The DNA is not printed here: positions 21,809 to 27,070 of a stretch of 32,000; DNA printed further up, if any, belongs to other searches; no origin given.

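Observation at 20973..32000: Candidate DNA-end-processing / damage-response neighbourhood: TFB paralog, giant nuclease-helicase, then mre11-rad50 with no herA/nurA in between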

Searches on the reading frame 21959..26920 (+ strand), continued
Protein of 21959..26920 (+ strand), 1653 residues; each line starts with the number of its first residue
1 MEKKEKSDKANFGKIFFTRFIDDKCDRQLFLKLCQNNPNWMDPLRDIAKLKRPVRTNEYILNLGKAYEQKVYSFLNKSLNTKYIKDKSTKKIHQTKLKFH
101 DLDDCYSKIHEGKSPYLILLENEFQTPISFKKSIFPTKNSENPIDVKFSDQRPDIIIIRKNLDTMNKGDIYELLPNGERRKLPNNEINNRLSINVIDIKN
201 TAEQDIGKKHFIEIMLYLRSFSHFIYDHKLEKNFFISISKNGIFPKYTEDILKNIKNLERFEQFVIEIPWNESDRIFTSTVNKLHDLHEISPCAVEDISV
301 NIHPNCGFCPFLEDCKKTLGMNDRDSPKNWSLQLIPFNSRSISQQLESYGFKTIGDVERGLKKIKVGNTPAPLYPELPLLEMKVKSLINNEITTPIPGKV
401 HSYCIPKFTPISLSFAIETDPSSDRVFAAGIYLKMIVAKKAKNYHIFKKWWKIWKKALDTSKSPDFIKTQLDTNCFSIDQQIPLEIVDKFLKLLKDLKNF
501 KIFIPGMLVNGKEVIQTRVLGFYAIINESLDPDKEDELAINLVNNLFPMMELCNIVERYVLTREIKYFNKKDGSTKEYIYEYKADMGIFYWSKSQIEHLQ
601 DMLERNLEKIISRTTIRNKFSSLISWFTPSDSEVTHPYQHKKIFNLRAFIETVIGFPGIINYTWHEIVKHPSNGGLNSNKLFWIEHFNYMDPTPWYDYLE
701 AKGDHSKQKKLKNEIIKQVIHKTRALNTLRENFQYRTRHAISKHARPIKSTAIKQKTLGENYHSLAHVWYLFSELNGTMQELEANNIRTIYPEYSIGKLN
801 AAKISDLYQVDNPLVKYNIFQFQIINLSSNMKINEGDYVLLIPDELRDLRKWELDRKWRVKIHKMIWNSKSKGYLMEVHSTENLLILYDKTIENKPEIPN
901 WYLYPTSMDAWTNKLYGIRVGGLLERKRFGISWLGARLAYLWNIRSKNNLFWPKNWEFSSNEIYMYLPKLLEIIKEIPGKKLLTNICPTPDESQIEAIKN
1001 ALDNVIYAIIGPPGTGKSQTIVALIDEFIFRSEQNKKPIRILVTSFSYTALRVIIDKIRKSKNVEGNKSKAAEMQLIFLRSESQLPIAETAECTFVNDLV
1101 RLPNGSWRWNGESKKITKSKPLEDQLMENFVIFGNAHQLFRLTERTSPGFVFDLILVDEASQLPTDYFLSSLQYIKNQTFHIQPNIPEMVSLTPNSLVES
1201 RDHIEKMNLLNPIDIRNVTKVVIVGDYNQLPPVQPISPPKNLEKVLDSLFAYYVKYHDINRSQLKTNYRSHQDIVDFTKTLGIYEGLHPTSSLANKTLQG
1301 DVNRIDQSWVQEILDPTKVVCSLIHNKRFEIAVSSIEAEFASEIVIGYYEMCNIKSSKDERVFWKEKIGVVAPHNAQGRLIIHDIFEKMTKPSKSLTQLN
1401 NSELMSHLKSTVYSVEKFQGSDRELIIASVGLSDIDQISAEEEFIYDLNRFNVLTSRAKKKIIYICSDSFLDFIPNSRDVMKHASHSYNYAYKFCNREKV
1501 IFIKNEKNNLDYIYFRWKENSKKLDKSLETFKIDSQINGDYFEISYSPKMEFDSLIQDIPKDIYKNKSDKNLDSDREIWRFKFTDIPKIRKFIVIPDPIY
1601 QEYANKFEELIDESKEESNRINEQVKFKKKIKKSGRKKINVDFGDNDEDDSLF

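Call 22: find_related_loci(query=A1, collection=genome_contigs, flank=10000)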
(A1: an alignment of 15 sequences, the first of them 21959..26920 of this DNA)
Query A1 (1653 aa) in genome_contigs; peptide patterns used: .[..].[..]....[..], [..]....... (x = any residue, [..] = any of these).
175 stretches matched a pattern; 86 encode a relative of the query (tblastn E <= 1e-3); the best 80 are kept; 80 distinct loci.
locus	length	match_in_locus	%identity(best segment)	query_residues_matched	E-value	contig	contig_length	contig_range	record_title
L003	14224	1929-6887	83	1-1653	0e+0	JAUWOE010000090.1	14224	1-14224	MAG: Promethearchaeum sp. isolate CSMAG_2442 CSMAG_2442_k141_84439_length_14224_cov_5.1613, whole genome shotgun sequenc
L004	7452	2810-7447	82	1-1546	0e+0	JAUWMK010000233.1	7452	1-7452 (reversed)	MAG: Promethearchaeum sp. isolate CSMAG_2396 CSMAG_2396_k141_1760268_length_7452_cov_5.9850, whole genome shotgun sequen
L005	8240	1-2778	81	727-1653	0e+0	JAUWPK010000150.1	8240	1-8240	MAG: Promethearchaeum sp. isolate CSMAG_2474 CSMAG_2474_k141_465863_length_8240_cov_8.0000, whole genome shotgun sequenc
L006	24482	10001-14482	47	4-1519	0e+0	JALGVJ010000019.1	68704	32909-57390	MAG: Promethearchaeota archaeon isolate Meg22_1012_Bin_233 Meg22_1012_Bin_233_scaffold_505, whole genome shotgun sequenc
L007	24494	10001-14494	47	3-1519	0e+0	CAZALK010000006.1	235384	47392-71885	MAG TPA_asm: uncultured archaeon isolate binchicken_co136_26 genome assembly, contig: NODE_11_length_235384_cov_227.0412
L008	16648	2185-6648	46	8-1519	0e+0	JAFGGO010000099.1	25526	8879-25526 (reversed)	MAG: Promethearchaeota archaeon isolate Zod_Metabat.1389 k87_7522556, whole genome shotgun sequence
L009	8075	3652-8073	46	1-1495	0e+0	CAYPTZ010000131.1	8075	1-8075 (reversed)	MAG TPA_asm: uncultured archaeon isolate binchicken_co116_149 genome assembly, contig: NODE_10452_length_8075_cov_4.2310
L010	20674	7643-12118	46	6-1518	0e+0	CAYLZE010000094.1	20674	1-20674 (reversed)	MAG TPA_asm: uncultured archaeon isolate binchicken_co150_570 genome assembly, contig: NODE_5631_length_20674_cov_7.8041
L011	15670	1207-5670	46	9-1519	0e+0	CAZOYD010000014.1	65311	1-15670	MAG TPA_asm: uncultured archaeon isolate binchicken_co163_167 genome assembly, contig: NODE_464_length_65311_cov_23.9612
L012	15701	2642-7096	45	11-1518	0e+0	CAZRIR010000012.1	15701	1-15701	MAG TPA_asm: uncultured archaeon isolate binchicken_co81_355 genome assembly, contig: NODE_5515_length_15701_cov_5.99680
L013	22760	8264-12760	44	10-1528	0e+0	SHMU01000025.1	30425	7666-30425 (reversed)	MAG: Promethearchaeota archaeon isolate BC1 1189600025, whole genome shotgun sequence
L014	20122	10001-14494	46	3-1519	0e+0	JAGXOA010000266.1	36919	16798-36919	MAG: Promethearchaeota archaeon isolate bin106 sequence_1019989, whole genome shotgun sequence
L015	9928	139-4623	45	6-1518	0e+0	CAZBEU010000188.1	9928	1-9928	MAG TPA_asm: uncultured archaeon isolate SRP185410_co1_420 genome assembly, contig: k141_1730240, whole genome shotgun s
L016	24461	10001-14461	44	9-1518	0e+0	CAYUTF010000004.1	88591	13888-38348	MAG TPA_asm: uncultured archaeon isolate binchicken_co196_315 genome assembly, contig: NODE_173_length_88591_cov_16.9068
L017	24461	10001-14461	46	9-1519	0e+0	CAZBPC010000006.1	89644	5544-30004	MAG TPA_asm: uncultured archaeon isolate SRP214966_co1_316 genome assembly, contig: NODE_213_length_89644_cov_15.016319,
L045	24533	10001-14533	48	1-1518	0e+0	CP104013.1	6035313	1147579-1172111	Candidatus Lokiarchaeum ossiferum isolate Loki-B35 chromosome, complete genome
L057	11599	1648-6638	31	7-1479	0e+0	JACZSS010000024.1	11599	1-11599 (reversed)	MAG: Candidatus Heimdallarchaeota archaeon isolate B11T1B5 B11T1B5_NODE6642, whole genome shotgun sequence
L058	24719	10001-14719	39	14-1642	0e+0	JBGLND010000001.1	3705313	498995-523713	MAG: Promethearchaeota archaeon isolate PPR_0005 scaffold_51858, whole genome shotgun sequence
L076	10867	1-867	44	1367-1651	2e-59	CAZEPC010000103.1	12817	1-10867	MAG TPA_asm: uncultured archaeon isolate binchicken_co13_463 genome assembly, contig: NODE_7561_length_12817_cov_4.58807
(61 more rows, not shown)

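Call 44: search_protein_families(library=pfam, proteins=[L045:18863-19780:+, L045:9167-9442:+, L045:8182-8979:+, L076:1118-1717:+, L076:1722-3452:+, L076:8041-9261:+, L058:19099-21894:-, L007:7166-9319:+, L013:17459-19975:+, L057:6872-8140:+], max_evalue=0.001)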
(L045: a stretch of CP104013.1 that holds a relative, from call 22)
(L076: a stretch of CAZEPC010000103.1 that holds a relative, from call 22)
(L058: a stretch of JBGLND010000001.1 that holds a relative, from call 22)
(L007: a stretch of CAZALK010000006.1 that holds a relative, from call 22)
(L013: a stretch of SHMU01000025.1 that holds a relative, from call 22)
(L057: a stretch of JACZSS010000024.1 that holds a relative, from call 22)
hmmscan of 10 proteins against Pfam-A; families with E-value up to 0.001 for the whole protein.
L045:18863-19780:+ (306 aa): 2 families
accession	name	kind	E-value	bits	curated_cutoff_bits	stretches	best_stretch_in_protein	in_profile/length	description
PF04616.20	Glyco_hydro_43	-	1.3e-08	35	32.2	1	87-250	46-207/288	Glycosyl hydrolases family 43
PF00251.26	Glyco_hydro_32N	-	0.00013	22.1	22.1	1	76-207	42-171/307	Glycosyl hydrolases family 32 N-terminal domain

L045:9167-9442:+ (92 aa): 0 families

L045:8182-8979:+ (266 aa): 1 family
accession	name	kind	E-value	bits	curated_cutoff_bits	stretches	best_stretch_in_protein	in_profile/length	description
PF02673.24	BacA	-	6.9e-44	150.9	33.4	1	7-250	2-255/257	Bacitracin resistance protein BacA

L076:1118-1717:+ (200 aa): 0 families

L076:1722-3452:+ (577 aa): 1 family
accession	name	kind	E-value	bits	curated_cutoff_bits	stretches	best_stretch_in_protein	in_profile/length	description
PF01935.23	DUF87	-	4e-41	142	23.2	1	184-400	2-220/220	Helicase HerA, central domain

L076:8041-9261:+ (407 aa): 1 family
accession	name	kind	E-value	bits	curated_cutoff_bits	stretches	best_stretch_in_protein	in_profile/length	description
PF09376.16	NurA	-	1.8e-21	77.2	21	1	98-368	3-251/254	NurA domain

L058:19099-21894:- (932 aa): 2 families
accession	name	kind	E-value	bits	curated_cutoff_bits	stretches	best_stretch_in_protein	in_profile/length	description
PF05048.19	NosD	-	1.1e-112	375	23.6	7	342-499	16-168/212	Periplasmic copper-binding protein (NosD)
PF13229.12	Beta_helix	-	6.5e-72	240.8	25.9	5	640-792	2-157/158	Right handed beta helix region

L007:7166-9319:+ (718 aa): 7 families
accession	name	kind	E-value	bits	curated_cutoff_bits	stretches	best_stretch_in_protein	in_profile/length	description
PF00580.27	UvrD-helicase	-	1.3e-73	248.5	23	1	45-316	1-271/271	UvrD/REP helicase N-terminal domain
PF13361.12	UvrD_C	-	7.2e-55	187.2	25.6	1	322-654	2-346/350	UvrD-like helicase C-terminal domain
PF13245.12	AAA_19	-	8e-21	75.1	25.1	1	57-301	11-134/134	AAA domain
PF13538.12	UvrD_C_2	-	1.2e-11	44.8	27.4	1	597-654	4-52/52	UvrD-like helicase C-terminal domain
PF01443.25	Viral_helicase1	-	6.3e-09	36.4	21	0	255-338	59-138/228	Viral superfamily 1 RNA helicase core domain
PF13087.12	AAA_12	-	1.6e-05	25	27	0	519-655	73-192/195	AAA domain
PF13604.12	AAA_30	-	5.6e-05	23.4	27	0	45-107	2-65/191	AAA domain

L013:17459-19975:+ (839 aa): 4 families
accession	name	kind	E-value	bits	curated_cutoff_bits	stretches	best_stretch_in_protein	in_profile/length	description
PF13175.12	AAA_15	-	5.7e-10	39.8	32.1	0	1-472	1-285/374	AAA ATPase domain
PF13514.12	AAA_27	-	4.2e-07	30.2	22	1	2-99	3-100/206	AAA domain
PF13476.12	AAA_23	-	6.3e-06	27.4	27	0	4-320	1-193/201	AAA domain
PF13304.12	AAA_21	-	1.3e-05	25.9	27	1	609-824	96-299/304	AAA domain, putative AbiEii toxin, Type IV TA system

L057:6872-8140:+ (423 aa): 2 families
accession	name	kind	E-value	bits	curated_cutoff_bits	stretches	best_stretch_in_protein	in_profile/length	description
PF00149.33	Metallophos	-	1.9e-19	71.3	21.5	1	2-211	1-190/191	Calcineurin-like phosphoesterase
PF12850.12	Metallophos_2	-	1.6e-08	35.1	27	1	3-229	2-136/154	Calcineurin-like phosphoesterase superfamily domain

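Call 48: find_homologous_proteins(query=L002:20306-21709:+, max_evalue=1e-20)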
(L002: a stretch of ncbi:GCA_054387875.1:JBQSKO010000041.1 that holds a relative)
Query L002:20306-21709:+ (467 aa): 3204 proteins with E <= 1e-20 among 8000 candidates; the best 120 are listed.
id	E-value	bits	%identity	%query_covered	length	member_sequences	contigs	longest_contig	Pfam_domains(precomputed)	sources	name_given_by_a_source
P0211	0.0e+0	1037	100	100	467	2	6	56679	PF00270.36,PF01935.24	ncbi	ncbi:MAG: ATP-binding protein [Promethearchaeota archaeon]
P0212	7.1e-278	940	90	100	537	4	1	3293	PF01935.24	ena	-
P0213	2.2e-185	635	65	96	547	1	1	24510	PF01935.24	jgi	jgi:DNA helicase HerA-like ATPase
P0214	1.2e-184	632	62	100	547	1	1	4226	PF01935.24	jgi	jgi:DNA helicase HerA-like ATPase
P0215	1.4e-182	626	59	97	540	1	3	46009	PF01935.24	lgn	-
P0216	3.6e-172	591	57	100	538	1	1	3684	PF01935.24,PF12846.14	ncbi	-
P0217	2.1e-164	566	56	96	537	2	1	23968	PF01935.24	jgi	-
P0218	7.7e-164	564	56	96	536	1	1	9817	PF01935.24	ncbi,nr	ncbi:MAG: ATP-binding protein [Candidatus Lokiarchaeota archaeon]|nr:ATP-binding protein [Candidatus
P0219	1.6e-161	556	56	96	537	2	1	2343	PF01935.24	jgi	jgi:DNA helicase HerA-like ATPase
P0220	2.4e-144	500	51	99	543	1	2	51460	PF01935.24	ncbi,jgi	ncbi:MAG: ATP-binding protein [Promethearchaeota archaeon]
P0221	1.2e-140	487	53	94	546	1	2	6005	PF01935.24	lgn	-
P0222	3.1e-137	476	51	94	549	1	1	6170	PF01935.24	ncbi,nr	ncbi:MAG: DUF87 domain-containing protein [Candidatus Lokiarchaeota archaeon]|nr:DUF87 domain-contai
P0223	2.7e-135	470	48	100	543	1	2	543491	PF00270.36,PF01935.24,PF12846.14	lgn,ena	-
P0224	4.7e-134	466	48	100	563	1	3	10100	PF01935.24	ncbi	ncbi:MAG: ATP-binding protein [Promethearchaeota archaeon]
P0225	2.6e-130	453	51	95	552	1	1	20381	PF01935.24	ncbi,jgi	ncbi:MAG: ATP-binding protein [Candidatus Helarchaeota archaeon]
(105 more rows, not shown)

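Call 49: find_encoding_contigs(protein=P0212, flank=10000, max_places=4)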
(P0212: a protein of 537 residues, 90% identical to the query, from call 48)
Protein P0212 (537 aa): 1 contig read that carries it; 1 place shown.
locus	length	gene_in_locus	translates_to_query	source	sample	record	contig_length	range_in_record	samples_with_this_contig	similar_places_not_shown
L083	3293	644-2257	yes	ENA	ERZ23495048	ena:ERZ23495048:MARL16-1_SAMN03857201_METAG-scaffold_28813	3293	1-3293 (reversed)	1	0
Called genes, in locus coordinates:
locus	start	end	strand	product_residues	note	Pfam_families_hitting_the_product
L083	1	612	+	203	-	?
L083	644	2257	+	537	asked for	PF01935:DUF87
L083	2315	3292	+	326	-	?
